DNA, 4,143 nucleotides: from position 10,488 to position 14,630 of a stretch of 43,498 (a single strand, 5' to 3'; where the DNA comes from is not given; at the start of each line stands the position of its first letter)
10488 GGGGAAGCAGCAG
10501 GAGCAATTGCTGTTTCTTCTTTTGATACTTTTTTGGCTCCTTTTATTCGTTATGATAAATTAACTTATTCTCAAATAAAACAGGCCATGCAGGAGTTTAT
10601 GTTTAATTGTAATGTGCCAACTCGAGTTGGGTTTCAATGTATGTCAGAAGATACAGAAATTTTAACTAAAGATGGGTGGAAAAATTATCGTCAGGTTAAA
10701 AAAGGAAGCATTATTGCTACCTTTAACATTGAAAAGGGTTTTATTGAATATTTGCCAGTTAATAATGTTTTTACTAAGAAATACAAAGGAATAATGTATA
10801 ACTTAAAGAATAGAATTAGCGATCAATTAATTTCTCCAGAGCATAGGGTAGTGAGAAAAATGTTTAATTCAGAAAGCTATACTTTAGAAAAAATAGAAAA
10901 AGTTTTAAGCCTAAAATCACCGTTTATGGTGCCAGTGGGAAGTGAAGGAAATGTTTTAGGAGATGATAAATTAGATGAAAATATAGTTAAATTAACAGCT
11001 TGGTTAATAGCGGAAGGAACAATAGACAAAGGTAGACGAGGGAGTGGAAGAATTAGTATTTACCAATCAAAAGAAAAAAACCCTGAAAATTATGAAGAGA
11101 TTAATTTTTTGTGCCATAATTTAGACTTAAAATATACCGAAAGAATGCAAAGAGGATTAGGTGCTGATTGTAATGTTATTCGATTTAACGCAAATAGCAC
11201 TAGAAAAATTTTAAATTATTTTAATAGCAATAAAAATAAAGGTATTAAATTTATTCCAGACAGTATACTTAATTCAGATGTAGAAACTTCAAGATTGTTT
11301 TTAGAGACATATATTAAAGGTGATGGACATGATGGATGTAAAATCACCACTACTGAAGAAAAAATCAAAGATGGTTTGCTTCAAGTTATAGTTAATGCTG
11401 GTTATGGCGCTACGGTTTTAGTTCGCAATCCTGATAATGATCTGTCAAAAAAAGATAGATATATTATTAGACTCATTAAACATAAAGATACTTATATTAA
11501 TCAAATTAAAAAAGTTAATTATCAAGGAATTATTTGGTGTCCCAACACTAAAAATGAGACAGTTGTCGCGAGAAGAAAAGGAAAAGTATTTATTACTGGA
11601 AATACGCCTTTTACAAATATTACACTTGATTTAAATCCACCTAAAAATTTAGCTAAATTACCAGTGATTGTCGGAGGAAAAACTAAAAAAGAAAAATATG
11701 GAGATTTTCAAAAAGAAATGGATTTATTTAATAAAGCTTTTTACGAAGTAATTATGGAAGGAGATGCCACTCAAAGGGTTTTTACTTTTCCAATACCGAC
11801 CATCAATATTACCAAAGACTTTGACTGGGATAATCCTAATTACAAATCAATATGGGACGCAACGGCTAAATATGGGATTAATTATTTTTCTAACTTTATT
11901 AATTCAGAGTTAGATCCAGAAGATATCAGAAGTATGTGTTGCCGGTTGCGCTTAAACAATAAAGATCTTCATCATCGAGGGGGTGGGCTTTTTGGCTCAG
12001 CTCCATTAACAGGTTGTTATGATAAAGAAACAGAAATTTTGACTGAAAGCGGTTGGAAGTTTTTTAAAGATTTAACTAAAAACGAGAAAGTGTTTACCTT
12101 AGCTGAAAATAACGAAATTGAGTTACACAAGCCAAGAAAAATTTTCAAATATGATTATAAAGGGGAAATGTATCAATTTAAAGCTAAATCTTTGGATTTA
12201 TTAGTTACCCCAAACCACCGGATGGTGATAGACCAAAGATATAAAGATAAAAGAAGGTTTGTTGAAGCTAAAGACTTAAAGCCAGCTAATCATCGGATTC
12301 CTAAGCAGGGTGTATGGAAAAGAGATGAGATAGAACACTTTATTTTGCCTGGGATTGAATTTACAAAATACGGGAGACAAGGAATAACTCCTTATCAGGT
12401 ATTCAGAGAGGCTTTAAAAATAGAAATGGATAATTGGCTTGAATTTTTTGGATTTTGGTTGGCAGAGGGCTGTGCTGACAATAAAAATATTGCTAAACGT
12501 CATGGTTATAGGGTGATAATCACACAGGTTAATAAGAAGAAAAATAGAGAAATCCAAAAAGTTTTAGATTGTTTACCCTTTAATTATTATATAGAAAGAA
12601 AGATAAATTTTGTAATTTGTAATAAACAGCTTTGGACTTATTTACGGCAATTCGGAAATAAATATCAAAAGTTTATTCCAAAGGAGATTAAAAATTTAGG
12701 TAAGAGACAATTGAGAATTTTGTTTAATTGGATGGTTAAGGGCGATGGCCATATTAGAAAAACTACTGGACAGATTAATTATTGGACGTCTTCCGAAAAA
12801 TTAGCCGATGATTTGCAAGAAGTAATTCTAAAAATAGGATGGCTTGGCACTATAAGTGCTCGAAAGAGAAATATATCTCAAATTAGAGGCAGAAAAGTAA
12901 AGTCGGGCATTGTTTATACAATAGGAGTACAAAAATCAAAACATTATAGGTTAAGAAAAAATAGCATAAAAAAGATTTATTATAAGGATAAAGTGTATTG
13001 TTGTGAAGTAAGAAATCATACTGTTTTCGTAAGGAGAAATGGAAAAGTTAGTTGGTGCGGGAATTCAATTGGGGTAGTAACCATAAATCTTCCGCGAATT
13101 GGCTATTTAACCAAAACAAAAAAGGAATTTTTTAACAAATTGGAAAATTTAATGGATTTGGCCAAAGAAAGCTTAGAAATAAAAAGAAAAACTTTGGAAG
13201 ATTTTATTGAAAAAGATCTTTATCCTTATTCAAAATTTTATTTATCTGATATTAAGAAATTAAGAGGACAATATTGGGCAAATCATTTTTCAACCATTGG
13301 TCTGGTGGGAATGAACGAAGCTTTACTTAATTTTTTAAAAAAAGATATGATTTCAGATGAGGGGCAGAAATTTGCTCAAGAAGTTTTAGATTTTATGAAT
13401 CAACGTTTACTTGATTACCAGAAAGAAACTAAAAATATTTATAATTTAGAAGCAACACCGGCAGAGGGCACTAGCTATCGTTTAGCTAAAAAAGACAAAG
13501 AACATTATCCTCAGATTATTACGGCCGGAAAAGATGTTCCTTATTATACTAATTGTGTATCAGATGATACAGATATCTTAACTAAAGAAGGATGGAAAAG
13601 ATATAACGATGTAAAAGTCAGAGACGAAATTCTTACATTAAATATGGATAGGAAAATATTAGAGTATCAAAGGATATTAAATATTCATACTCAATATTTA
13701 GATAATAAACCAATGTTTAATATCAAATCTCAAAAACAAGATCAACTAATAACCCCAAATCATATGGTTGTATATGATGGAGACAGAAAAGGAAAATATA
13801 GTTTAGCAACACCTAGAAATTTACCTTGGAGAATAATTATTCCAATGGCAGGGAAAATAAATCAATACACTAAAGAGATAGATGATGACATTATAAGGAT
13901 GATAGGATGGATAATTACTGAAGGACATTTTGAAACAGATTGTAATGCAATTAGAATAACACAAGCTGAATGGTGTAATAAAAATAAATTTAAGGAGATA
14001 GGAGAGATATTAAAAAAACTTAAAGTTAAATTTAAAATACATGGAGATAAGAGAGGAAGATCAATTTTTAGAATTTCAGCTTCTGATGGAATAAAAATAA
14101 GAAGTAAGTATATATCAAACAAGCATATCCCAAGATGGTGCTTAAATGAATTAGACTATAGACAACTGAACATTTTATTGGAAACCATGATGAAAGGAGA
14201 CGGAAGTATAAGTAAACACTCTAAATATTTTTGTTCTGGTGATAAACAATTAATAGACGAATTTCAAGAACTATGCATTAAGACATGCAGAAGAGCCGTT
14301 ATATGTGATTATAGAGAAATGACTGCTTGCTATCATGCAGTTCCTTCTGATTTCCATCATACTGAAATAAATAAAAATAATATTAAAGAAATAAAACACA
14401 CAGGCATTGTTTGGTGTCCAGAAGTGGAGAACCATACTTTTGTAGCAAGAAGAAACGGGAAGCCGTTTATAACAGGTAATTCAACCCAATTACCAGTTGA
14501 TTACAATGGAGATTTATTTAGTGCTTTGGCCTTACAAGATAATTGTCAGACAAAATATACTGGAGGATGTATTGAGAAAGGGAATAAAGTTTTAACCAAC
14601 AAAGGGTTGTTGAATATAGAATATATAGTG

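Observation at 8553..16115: Five inteins in one nrdD gene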

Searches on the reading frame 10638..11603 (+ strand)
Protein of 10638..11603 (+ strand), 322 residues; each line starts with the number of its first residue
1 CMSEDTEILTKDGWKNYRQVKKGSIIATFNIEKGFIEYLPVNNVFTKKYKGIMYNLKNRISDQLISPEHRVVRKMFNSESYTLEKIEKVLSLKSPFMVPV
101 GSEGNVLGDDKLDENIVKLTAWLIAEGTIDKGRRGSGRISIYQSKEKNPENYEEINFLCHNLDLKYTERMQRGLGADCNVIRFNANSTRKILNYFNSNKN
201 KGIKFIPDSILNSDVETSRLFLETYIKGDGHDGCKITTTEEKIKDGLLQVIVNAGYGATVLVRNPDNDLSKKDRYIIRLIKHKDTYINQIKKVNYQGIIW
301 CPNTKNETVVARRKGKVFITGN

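Call 13: search_protein_families(library=ncbifam, proteins=[window:10638-11603:+], max_evalue=0.001)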
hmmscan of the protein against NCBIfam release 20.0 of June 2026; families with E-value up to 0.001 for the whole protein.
window:10638-11603:+ (322 aa): 0 families

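Call 14: search_protein_families(library=pfam, proteins=[window:10638-11603:+], max_evalue=0.1)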
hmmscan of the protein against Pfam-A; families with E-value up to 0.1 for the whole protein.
window:10638-11603:+ (322 aa): 1 family
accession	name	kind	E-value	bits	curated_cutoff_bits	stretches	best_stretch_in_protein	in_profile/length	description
PF14528.11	LAGLIDADG_3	-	0.0065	17.1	22.5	0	121-171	9-55/82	LAGLIDADG-like domain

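Call 37: search_solved_structures(query=A1, max_evalue=0.01, show_alignments=1)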
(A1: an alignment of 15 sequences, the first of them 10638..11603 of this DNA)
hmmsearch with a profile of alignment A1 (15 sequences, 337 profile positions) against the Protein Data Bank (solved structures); distinct sequences matched with E-value up to 0.01: 11.
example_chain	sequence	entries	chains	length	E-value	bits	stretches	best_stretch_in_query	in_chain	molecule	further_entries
6zgq_A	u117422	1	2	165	2.6e-10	43.1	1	6-105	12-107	AceL NrdHF-1-1 Intein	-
2cw7_A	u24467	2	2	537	2.8e-09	39.7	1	74-288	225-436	Endonuclease PI-PkoII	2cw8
7qsu_A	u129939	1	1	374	5.2e-09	38.8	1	10-296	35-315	V-ATPase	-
7qss_A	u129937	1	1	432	6.8e-09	38.4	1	10-297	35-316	V-type ATP synthase alpha chain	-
5akm_A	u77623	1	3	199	0.00021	23.6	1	135-296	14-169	HOMING ENDONUCLEASE I-DMOI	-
1b24_A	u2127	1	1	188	0.00061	22.1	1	135-296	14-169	Homing endonuclease I-DmoI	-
4un7_G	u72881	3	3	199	0.00074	21.9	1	135-296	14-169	HOMING ENDONUCLEASE I-DMOI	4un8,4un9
2vs7_A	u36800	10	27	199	0.00074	21.9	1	135-296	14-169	HOMING ENDONUCLEASE I-DMOI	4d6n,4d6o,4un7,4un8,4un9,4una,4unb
2vs8_A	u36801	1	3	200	0.00075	21.9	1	135-296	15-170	HOMING ENDONUCLEASE I-DMOI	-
5a0w_A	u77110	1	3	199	0.0016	20.8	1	135-296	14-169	HOMING ENDONUCLEASE I-DMOI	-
9hth_A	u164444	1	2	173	0.0022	20.3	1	28-78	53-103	DNA-directed DNA polymerase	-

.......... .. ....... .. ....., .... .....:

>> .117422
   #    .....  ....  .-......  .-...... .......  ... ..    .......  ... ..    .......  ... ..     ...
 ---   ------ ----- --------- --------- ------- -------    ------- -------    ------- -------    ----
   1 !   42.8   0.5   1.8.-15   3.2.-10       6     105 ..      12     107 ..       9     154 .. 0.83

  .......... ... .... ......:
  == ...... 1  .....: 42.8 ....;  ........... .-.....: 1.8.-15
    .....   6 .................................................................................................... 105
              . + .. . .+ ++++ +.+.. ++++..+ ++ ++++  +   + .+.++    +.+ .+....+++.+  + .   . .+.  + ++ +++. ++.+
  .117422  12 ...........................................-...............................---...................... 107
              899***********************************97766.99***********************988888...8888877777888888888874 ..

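Call 63: predict_structure(alignment_id=A1)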
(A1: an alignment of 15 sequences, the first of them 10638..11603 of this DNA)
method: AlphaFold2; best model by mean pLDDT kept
length: 322 residues; sequences in the alignment: 15
mean_pLDDT: 89.7   pTM: 0.89
mean pLDDT of the five models: 89.7, 89.3, 88.8, 88.1, 87.4
residues with pLDDT >= 90: 225; 70-90: 68; 50-70: 26; < 50: 3
segments of 3 or more residues with pLDDT < 50: 198-200
pLDDT, mean of each block of 10 residues (from residue 1): 98 96 97 95 98 96 96 92 93 88 80 91 88 70 90 96 94 78 91 66 78 93 89 82 94 95 75 90 93 98 97 97 92
secondary structure, 60 per line:
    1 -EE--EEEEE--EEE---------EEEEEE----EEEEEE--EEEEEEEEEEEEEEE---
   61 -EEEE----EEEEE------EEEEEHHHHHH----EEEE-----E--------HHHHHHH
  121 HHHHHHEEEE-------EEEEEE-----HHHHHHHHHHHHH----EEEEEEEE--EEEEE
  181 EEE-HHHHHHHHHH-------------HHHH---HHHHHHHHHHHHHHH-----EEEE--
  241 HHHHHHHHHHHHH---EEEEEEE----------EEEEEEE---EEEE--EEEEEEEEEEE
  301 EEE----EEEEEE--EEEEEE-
elements in order: E6-10 E13-15 E25-30 E35-40 E43-57 E62-65 E70-74 E81-85 H86-91 E96-99 H114-126 E127-130 E138-143 H149-161 E166-173 E176-183 H185-194 H208-211 H215-229 E235-238 H241-253 E257-263 E274-280 E284-287 E290-303 E308-313 E316-321

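Call 65: fold_search(model_id=the predicted structure, library=pdb)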
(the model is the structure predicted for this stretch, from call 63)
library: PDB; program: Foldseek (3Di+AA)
matches with E <= 10: 960; with E <= 0.001: 59
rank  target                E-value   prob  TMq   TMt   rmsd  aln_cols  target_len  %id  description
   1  7qsu                  4.5e-17  1.00  0.68  0.61   5.5       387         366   15  Crystal structure of homing endonuclease-associated TliVMA intein (C1A, d333-339) (released 2022-03-30)
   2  7qst                  9.3e-16  1.00  0.65  0.59   5.8       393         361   14  Crystal structure of homing endonuclease-associated PhoVMA intein (C1A) (released 2022-03-30)
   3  7qss                  4.6e-15  1.00  0.67  0.52   6.0       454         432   12  Crystal structure of homing endonuclease-associated TliVMA intein (C1A) (released 2022-03-30)
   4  1vde_B                5.0e-12  1.00  0.63  0.50   6.2       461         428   10  PI-SCEI, A HOMING ENDONUCLEASE WITH PROTEIN SPLICING ACTIVITY (released 1998-04-08)
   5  1dq3                  1.5e-11  1.00  0.69  0.51   5.5       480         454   11  CRYSTAL STRUCTURE OF AN ARCHAEAL INTEIN-ENCODED HOMING ENDONUCLEASE PI-PFUI (released 2000-07-05)
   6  1ef0_A                1.7e-11  1.00  0.62  0.49   7.3       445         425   11  CRYSTAL STRUCTURE OF PI-SCEI MINIPRECURSOR (released 2000-06-07)
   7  2cw7                  6.8e-11  1.00  0.58  0.39   8.5       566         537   10  Crystal structure of intein homing endonuclease II (released 2006-04-18)
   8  1jva_B                7.6e-11  1.00  0.59  0.47   9.5       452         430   10  CRYSTAL STRUCTURE OF THE VMA1-DERIVED ENDONUCLEASE BEARING THE N AND C EXTEIN PROPEPTIDES (released 2002-08-29)
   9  1um2_B                4.0e-10  1.00  0.62  0.50   6.2       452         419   11  Crystal Structure of the Vma1-Derived Endonuclease with the Ligated Extein Segment (released 2004-09-22)
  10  1jva_A                6.2e-10  1.00  0.59  0.47   8.1       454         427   10  CRYSTAL STRUCTURE OF THE VMA1-DERIVED ENDONUCLEASE BEARING THE N AND C EXTEIN PROPEPTIDES (released 2002-08-29)
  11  1lws_A                8.3e-10  1.00  0.64  0.51   6.2       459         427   11  Crystal structure of the intein homing endonuclease PI-SceI bound to its recognition sequence (released 2002-09-27)
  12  1lwt_A                1.2e-09  1.00  0.64  0.49   7.5       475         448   11  Crystal structure of the intein homing endonuclease PI-SceI bound to its substrate DNA (Ca2+ free) (released 2002-09-27)
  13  1ef0_B                1.3e-09  1.00  0.55  0.47   7.4       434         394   11  CRYSTAL STRUCTURE OF PI-SCEI MINIPRECURSOR (released 2000-06-07)
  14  1um2_A                2.3e-09  1.00  0.63  0.51   7.1       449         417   10  Crystal Structure of the Vma1-Derived Endonuclease with the Ligated Extein Segment (released 2004-09-22)
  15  4unb_A                5.3e-06  1.00  0.37  0.59   4.1       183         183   13  THE CRYSTAL STRUCTURE OF I-DMOI IN COMPLEX WITH ITS TARGET DNA AT 6 DAYS INCUBATION IN 5MM MN (STATE 5) (released 2014-12-17)
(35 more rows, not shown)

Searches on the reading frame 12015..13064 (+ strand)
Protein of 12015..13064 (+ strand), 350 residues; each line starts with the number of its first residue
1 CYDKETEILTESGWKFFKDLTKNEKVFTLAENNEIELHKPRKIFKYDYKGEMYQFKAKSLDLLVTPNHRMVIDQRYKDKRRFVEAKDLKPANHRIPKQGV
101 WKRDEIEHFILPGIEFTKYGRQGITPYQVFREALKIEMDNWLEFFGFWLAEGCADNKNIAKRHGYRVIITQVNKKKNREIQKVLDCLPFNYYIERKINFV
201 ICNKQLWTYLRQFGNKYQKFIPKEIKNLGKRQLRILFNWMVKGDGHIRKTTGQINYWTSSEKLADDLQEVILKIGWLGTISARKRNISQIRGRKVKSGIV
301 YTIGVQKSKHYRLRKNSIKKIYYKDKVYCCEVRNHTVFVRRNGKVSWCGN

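Call 13: search_protein_families(library=ncbifam, proteins=[window:12015-13064:+], max_evalue=0.001)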
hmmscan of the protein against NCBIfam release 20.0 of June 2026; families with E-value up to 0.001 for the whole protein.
window:12015-13064:+ (350 aa): 3 families
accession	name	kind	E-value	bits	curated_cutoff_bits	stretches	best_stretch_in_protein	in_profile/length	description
TIGR01445.1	intein_Nterm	domain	1.1e-05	26.4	24.5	1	1-71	1-82/83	intein N-terminal splicing region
NF005852.0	PRK07773.1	equivalog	1.6e-05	23.4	780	1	216-297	595-688/886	replicative DNA helicase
NF038098.1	GyrA_w_intein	exception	7e-05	20.9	1850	1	217-347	320-455/1232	intein-containing DNA gyrase subunit A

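Call 14: search_protein_families(library=pfam, proteins=[window:12015-13064:+], max_evalue=0.1)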
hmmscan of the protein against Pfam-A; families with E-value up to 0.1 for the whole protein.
window:12015-13064:+ (350 aa): 3 families
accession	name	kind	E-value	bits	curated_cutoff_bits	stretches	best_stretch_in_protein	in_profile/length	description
PF14528.11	LAGLIDADG_3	-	9.1e-11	42.3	22.5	1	241-286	11-62/82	LAGLIDADG-like domain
PF14890.11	Intein_splicing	-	1.3e-07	32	35.8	1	13-343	7-150/155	Intein splicing domain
PF13403.11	Hint_2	-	0.0058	17.5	28.4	0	60-90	73-108/147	Hint domain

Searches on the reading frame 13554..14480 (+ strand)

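Call 13: search_protein_families(library=ncbifam, proteins=[window:13554-14480:+], max_evalue=0.001)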
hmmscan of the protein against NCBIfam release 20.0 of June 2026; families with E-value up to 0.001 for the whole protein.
window:13554-14480:+ (309 aa): 1 family
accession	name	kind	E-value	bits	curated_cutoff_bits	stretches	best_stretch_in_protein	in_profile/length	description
NF003157.0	PRK04132.1-2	equivalog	4.9e-07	28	1103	1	102-259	161-317/864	replication factor C small subunit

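Call 14: search_protein_families(library=pfam, proteins=[window:13554-14480:+], max_evalue=0.1)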
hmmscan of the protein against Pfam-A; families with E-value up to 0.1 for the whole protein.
window:13554-14480:+ (309 aa): 1 family
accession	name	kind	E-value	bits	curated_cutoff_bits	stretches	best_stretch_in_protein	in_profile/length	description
PF14528.11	LAGLIDADG_3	-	0.00082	20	22.5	0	117-172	8-64/82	LAGLIDADG-like domain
